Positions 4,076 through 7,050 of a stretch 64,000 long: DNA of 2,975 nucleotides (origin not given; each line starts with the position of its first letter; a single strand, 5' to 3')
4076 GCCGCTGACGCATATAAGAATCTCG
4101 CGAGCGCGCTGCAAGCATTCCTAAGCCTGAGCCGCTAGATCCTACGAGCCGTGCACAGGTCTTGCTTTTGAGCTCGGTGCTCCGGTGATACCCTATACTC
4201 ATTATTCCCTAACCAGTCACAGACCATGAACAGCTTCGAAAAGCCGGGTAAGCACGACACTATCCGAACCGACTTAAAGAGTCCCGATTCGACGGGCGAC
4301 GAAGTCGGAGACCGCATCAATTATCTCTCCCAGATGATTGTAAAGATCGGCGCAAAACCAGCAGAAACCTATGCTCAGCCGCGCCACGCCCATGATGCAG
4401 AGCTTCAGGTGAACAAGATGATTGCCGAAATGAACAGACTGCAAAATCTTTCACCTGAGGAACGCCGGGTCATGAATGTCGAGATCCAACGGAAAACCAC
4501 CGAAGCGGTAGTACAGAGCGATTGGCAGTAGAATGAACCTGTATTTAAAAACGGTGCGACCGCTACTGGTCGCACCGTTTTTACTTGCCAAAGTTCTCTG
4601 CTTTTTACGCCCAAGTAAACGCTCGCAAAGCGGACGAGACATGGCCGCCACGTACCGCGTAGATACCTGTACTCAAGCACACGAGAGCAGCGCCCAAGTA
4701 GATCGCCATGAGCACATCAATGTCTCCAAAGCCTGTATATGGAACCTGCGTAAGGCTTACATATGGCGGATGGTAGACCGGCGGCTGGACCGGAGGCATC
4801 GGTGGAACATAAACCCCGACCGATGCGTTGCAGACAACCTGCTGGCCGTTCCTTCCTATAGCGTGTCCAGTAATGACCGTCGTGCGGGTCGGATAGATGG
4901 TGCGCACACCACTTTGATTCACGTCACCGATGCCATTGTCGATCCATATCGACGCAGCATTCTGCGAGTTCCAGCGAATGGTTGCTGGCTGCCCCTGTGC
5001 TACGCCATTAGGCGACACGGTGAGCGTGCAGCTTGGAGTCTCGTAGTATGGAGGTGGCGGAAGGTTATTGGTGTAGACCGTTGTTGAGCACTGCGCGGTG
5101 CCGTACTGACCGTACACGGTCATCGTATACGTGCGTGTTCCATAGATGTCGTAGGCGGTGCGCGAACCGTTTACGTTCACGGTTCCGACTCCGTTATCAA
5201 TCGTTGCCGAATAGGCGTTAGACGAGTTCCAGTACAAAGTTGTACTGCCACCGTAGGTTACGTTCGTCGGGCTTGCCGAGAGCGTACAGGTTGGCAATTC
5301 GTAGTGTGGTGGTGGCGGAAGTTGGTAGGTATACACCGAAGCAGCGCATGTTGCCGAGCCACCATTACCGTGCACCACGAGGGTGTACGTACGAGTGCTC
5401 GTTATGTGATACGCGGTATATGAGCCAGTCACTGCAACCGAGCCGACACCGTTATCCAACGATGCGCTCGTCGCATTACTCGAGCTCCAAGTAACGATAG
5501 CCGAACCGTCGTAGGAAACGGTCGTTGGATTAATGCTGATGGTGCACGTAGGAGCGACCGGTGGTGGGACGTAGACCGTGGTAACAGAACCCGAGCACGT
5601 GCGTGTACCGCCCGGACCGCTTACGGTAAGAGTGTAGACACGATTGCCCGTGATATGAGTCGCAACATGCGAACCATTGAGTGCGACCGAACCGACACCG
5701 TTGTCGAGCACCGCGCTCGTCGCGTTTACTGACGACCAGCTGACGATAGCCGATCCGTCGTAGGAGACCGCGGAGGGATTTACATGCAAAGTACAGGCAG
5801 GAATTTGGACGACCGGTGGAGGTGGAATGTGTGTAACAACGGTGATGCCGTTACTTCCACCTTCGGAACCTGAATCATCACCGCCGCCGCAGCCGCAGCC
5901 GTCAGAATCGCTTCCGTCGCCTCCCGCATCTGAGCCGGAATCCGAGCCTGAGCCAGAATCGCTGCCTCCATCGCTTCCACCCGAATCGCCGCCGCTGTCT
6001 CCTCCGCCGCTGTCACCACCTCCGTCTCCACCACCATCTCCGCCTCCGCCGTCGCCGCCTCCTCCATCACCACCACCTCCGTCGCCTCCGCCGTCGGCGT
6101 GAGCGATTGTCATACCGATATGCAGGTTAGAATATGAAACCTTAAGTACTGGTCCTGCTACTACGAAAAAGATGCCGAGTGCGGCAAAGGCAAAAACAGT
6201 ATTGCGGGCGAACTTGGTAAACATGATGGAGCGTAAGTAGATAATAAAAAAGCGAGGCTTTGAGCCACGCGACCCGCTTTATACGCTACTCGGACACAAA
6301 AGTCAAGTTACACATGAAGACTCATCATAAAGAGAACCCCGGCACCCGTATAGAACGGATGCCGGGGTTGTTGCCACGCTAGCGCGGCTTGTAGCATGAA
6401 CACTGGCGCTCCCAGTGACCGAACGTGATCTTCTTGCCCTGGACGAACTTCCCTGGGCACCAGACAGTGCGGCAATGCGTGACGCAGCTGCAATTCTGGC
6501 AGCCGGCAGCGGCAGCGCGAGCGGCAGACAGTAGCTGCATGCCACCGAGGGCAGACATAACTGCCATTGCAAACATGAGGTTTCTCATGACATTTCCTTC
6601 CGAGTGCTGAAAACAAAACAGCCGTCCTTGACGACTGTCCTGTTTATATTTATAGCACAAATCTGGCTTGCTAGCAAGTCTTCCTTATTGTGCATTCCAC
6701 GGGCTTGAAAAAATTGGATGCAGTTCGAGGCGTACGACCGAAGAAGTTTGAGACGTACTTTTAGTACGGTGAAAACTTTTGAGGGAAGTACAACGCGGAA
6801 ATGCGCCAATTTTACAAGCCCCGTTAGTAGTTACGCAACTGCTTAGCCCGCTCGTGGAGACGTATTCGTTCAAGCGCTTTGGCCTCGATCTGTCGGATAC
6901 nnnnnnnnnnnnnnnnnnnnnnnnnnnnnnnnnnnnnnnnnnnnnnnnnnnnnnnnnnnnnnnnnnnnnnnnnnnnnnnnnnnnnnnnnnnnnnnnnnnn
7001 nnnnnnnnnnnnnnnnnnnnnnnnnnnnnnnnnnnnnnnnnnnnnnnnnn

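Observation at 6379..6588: Stand-alone gene for a Cys-rich secreted peptide with textbook expression signals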

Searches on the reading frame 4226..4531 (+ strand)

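Call 39: search_protein_families(library=ncbifam, proteins=[window:4226-4531:+], max_evalue=1)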
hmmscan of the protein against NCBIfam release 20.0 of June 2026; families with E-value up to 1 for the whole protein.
window:4226-4531:+ (101 aa): 1 family
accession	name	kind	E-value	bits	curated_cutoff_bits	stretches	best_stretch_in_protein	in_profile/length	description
NF033577.2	transpos_IS481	equivalog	0.036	13.6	224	1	8-100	44-136/284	IS481 family transposase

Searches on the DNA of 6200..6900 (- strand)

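Call 45: search_rna_families(source=window, start=6200, end=6900, threshold=evalue, max_evalue=10)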
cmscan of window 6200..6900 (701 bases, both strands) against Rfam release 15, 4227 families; matches with E-value up to 10: 3.
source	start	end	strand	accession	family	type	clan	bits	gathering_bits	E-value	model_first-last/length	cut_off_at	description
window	6329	6414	-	RF00116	C0465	Gene; sRNA;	-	22.4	40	0.16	1-78/78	no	C0465 RNA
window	6342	6435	+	RF01394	isrK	Gene; sRNA;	-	12.1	50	6.6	1-77/77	no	isrK Hfq binding RNA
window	6555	6590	+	RF02359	MS2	Cis-reg;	-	11.8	40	6.4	1-36/36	no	Bacteriophage MS2 operator hairpin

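Call 65: build_rna_model(alignment_id=A3)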
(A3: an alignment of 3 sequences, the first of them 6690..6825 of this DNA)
Model R1 built from alignment A3 (3 sequences, 137 columns); structure: RNAalifold consensus.
model positions 136; base pairs 46; branch points 0; effective number of sequences 1.13; information 0.589 bits per position. Calibrated on 0.2 Mb of random sequence (short: E-values are rough).
structure used (alignment columns):
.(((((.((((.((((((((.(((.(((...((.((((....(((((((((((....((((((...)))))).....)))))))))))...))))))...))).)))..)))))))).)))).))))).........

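Call 66: search_with_rna_model(model_id=R1, sources=[window, L001, L002, L004], max_evalue=1)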
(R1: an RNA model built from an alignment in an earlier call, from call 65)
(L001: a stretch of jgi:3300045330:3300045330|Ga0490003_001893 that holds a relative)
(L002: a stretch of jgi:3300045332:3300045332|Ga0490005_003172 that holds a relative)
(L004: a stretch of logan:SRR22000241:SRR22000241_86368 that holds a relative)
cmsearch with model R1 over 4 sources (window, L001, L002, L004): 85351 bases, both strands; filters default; matches with E-value up to 1: 7.
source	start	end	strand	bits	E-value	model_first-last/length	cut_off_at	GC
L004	3855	3990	+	144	1e-40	1-136/136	no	0.46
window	6690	6825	-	139.2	2.8e-39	1-136/136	no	0.46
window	2560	2696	+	138.6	4.2e-39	1-136/136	no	0.5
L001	7404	7539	+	135.1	5e-38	1-136/136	no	0.47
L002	1356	1491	+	135.1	5e-38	1-136/136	no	0.47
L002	5488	5624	-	134.7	6.2e-38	1-136/136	no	0.5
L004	3847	3982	-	36.1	2.7e-08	1-136/136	no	0.45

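Call 87: search_with_rna_model(model_id=R1, sources=[L007, L008, L009, L010], max_evalue=1)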
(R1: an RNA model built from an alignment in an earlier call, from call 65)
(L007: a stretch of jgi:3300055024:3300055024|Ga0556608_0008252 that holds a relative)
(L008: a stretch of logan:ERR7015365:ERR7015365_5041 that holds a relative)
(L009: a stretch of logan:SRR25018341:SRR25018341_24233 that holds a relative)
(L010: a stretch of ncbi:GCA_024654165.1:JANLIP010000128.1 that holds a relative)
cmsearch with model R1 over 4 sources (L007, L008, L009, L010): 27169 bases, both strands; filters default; matches with E-value up to 1: 0.
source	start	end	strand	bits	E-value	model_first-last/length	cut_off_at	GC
